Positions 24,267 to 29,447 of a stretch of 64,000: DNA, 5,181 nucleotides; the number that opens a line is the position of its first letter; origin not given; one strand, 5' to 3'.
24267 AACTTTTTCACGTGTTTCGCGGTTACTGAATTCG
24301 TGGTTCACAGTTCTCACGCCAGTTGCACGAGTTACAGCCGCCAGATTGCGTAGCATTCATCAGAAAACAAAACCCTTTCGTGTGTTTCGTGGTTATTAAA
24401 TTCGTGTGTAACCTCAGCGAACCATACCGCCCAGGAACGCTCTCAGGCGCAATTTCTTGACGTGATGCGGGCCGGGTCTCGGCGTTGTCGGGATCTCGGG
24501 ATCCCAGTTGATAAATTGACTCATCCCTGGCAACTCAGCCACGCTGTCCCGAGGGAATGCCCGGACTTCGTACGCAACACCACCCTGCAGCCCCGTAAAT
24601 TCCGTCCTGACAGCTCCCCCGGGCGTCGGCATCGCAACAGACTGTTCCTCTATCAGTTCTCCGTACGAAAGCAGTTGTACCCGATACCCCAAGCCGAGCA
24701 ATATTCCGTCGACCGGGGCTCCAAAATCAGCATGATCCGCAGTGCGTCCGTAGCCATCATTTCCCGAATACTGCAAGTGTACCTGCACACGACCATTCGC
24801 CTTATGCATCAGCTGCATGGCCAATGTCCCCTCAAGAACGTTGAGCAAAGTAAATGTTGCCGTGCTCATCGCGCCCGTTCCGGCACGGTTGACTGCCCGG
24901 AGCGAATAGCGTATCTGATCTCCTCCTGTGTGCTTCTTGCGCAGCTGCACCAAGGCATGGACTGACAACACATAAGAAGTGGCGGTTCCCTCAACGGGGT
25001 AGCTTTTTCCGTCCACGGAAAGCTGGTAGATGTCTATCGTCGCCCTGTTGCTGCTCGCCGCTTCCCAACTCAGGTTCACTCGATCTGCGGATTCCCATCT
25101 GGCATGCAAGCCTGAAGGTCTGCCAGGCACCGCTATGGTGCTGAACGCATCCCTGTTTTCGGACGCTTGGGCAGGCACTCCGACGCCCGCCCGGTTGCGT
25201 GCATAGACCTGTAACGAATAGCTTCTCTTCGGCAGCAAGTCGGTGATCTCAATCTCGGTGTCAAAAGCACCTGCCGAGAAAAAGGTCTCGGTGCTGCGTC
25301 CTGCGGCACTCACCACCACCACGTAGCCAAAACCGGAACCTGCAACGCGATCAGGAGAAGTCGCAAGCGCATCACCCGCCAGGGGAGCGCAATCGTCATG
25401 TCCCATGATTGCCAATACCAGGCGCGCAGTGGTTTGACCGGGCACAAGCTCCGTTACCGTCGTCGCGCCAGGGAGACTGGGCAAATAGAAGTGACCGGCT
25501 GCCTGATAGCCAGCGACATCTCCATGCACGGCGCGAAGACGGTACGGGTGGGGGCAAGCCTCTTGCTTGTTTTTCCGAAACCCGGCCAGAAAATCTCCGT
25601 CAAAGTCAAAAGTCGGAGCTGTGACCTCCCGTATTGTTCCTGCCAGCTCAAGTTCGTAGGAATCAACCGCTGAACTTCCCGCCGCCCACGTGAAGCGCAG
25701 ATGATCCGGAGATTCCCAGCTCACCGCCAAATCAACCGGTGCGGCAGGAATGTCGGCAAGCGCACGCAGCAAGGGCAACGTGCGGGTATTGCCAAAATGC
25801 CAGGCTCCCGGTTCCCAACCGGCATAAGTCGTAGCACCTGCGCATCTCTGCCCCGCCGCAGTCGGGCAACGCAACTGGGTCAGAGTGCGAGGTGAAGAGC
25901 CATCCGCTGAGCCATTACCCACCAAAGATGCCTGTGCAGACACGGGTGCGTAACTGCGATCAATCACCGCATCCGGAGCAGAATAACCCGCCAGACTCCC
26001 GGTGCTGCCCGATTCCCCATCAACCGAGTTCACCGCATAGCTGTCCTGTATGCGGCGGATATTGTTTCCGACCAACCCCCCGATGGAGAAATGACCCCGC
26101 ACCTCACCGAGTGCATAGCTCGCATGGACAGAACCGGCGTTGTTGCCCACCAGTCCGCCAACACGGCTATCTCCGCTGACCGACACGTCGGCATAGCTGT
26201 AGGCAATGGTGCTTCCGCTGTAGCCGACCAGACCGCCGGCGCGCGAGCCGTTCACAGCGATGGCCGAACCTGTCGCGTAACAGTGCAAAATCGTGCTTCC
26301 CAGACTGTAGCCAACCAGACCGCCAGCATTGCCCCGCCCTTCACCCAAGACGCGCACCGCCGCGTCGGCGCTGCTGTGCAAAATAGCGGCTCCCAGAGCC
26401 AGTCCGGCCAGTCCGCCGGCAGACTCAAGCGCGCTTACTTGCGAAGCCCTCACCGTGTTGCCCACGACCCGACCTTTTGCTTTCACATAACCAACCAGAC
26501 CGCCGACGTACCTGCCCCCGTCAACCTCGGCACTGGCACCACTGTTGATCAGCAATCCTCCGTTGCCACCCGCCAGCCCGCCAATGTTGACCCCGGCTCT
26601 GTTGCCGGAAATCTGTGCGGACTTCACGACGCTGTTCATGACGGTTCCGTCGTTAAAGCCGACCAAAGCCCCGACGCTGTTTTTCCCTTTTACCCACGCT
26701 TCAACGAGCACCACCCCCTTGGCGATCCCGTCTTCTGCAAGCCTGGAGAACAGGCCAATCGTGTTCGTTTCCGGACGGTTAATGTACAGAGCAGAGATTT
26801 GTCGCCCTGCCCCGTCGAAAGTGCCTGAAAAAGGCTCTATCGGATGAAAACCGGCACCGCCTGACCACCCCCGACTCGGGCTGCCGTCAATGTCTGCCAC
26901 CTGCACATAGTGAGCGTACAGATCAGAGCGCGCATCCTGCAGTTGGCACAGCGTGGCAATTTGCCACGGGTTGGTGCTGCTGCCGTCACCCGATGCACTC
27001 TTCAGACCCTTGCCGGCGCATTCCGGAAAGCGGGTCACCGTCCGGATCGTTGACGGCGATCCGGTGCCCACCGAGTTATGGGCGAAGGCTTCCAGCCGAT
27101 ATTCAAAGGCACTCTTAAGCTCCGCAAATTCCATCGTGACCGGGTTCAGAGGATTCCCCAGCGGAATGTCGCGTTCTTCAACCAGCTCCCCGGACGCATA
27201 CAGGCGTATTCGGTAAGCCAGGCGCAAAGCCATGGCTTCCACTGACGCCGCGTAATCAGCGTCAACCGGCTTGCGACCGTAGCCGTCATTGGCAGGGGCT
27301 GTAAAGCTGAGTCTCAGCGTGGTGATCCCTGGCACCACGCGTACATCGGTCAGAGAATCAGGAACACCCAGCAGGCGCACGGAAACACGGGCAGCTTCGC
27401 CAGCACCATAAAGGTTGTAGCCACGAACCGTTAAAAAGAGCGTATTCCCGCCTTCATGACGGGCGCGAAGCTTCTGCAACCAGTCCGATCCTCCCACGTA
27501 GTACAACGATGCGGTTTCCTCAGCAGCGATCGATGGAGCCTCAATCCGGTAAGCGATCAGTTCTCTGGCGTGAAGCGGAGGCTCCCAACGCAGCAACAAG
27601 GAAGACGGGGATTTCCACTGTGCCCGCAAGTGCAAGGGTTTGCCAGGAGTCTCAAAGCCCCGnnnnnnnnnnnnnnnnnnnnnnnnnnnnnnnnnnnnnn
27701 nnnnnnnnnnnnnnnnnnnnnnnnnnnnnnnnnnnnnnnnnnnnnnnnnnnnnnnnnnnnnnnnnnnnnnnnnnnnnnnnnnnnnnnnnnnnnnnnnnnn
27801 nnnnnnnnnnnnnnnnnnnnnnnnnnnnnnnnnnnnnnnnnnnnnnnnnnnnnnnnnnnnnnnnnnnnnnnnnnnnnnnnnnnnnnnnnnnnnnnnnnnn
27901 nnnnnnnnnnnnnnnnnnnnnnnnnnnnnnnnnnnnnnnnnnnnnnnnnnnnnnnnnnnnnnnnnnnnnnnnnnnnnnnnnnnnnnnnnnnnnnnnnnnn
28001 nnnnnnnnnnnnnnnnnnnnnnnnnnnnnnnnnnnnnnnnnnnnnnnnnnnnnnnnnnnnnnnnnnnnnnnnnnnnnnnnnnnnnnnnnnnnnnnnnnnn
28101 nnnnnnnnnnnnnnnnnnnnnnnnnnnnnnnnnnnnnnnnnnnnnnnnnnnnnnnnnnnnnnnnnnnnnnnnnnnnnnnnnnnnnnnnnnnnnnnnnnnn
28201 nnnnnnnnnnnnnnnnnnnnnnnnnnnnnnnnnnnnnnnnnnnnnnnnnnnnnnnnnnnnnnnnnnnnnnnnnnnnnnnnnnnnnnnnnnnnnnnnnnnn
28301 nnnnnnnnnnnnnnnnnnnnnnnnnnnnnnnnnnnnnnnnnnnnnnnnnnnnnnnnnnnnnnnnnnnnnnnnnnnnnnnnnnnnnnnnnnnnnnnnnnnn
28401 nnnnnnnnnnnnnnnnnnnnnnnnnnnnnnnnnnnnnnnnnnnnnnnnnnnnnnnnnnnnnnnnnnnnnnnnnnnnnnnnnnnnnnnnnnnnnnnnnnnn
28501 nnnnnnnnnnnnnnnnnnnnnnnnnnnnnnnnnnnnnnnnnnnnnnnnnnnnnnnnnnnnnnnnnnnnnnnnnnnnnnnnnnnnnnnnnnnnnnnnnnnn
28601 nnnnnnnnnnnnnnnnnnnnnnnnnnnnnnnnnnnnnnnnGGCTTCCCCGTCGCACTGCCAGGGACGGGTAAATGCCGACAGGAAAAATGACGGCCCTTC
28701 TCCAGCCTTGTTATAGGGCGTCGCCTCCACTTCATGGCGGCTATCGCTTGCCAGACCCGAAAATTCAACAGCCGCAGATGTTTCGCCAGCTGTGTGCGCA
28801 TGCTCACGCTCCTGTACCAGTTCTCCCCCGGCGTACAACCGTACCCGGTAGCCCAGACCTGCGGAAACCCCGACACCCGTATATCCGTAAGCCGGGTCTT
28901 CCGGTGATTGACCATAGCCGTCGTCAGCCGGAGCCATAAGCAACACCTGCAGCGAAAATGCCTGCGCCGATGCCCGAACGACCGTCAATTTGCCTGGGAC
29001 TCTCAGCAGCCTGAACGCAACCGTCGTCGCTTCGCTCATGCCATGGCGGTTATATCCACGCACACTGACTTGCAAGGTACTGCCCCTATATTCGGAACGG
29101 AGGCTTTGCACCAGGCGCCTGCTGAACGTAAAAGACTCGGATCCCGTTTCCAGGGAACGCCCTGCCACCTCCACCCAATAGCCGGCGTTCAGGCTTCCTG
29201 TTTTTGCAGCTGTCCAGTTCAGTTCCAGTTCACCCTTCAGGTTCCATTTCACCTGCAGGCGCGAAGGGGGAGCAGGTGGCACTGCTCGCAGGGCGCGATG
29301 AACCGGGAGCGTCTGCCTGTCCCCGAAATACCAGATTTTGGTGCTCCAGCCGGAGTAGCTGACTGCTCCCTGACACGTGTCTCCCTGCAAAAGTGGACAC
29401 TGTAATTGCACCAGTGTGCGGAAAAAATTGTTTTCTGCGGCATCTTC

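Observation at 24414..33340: Four-fold modular GLUG/FN3 architecture with a conserved Cys linker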

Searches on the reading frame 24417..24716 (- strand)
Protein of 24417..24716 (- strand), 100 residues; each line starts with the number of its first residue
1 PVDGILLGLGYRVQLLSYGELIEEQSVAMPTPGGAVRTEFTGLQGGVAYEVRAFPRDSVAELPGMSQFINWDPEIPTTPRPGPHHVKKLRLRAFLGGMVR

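Call 88: search_protein_families(library=ncbifam, proteins=[window:24417-24716:-], max_evalue=1)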
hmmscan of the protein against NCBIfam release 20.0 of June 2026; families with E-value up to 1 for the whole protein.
window:24417-24716:- (100 aa): 0 families

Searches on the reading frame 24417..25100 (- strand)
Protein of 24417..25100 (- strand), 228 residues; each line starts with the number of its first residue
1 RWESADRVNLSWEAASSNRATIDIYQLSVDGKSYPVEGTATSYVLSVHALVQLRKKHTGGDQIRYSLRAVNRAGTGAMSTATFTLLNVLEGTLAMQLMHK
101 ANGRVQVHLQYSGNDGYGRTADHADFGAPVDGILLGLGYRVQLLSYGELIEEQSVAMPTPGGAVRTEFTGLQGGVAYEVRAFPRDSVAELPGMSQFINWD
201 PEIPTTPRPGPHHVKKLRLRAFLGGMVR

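Call 77: search_protein_families(library=pfam, proteins=[window:24417-25100:-], max_evalue=1)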
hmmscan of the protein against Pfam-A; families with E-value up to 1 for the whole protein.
window:24417-25100:- (228 aa): 1 family
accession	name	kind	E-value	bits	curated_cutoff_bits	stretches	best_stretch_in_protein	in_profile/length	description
PF00041.27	fn3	-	0.00016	22.3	25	1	5-79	13-78/84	Fibronectin type III domain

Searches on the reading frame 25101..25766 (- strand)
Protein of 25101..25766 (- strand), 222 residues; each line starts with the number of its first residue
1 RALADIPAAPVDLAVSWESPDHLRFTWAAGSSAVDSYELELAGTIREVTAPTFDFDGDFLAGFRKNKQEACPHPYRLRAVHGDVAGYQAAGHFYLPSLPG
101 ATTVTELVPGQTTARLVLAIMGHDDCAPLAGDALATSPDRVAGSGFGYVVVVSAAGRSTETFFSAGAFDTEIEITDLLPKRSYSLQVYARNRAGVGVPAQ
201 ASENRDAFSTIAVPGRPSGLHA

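Call 77: search_protein_families(library=pfam, proteins=[window:25101-25766:-], max_evalue=1)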
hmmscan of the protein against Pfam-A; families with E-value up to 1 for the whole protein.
window:25101-25766:- (222 aa): 3 families
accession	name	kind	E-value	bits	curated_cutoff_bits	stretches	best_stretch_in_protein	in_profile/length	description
PF00041.27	fn3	-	6.5e-09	36.3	25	2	147-203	31-82/84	Fibronectin type III domain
PF25059.1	FN3_DSCAM-DSCAML_C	-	0.0053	17.5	39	1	162-196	37-71/89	DSCAM/DSCAML C-terminal Fn3-like domain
PF16656.11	Pur_ac_phosph_N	-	0.098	13.7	30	0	159-192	50-83/93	Purple acid Phosphatase, N-terminal domain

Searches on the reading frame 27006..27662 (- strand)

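Call 77: search_protein_families(library=pfam, proteins=[window:27006-27662:-], max_evalue=1)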
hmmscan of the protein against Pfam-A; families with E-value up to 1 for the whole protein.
window:27006-27662:- (219 aa): 1 family
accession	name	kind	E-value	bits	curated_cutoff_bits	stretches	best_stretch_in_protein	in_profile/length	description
PF00041.27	fn3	-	1.7e-05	25.4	25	2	8-41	2-35/84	Fibronectin type III domain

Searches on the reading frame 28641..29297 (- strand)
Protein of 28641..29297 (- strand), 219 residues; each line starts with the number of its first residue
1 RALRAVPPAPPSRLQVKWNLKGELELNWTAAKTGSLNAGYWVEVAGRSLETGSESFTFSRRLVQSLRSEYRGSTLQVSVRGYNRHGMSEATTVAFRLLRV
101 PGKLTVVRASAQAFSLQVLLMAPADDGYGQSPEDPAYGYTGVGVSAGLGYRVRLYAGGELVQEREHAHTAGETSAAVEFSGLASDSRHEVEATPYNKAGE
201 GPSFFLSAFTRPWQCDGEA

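Call 77: search_protein_families(library=pfam, proteins=[window:28641-29297:-], max_evalue=1)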
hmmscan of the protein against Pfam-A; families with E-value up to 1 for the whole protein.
window:28641-29297:- (219 aa): 3 families
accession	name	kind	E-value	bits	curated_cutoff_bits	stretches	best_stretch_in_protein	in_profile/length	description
PF00041.27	fn3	-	0.00033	21.2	25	1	10-90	2-77/84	Fibronectin type III domain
PF25523.1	Ig_RIMBP2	-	0.016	15.6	27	1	7-90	2-92/105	RIMBP2-like, immunoglobulin-like domain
PF13650.11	Asp_protease_2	-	0.072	14.2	24.3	1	49-110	14-74/90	Aspartyl protease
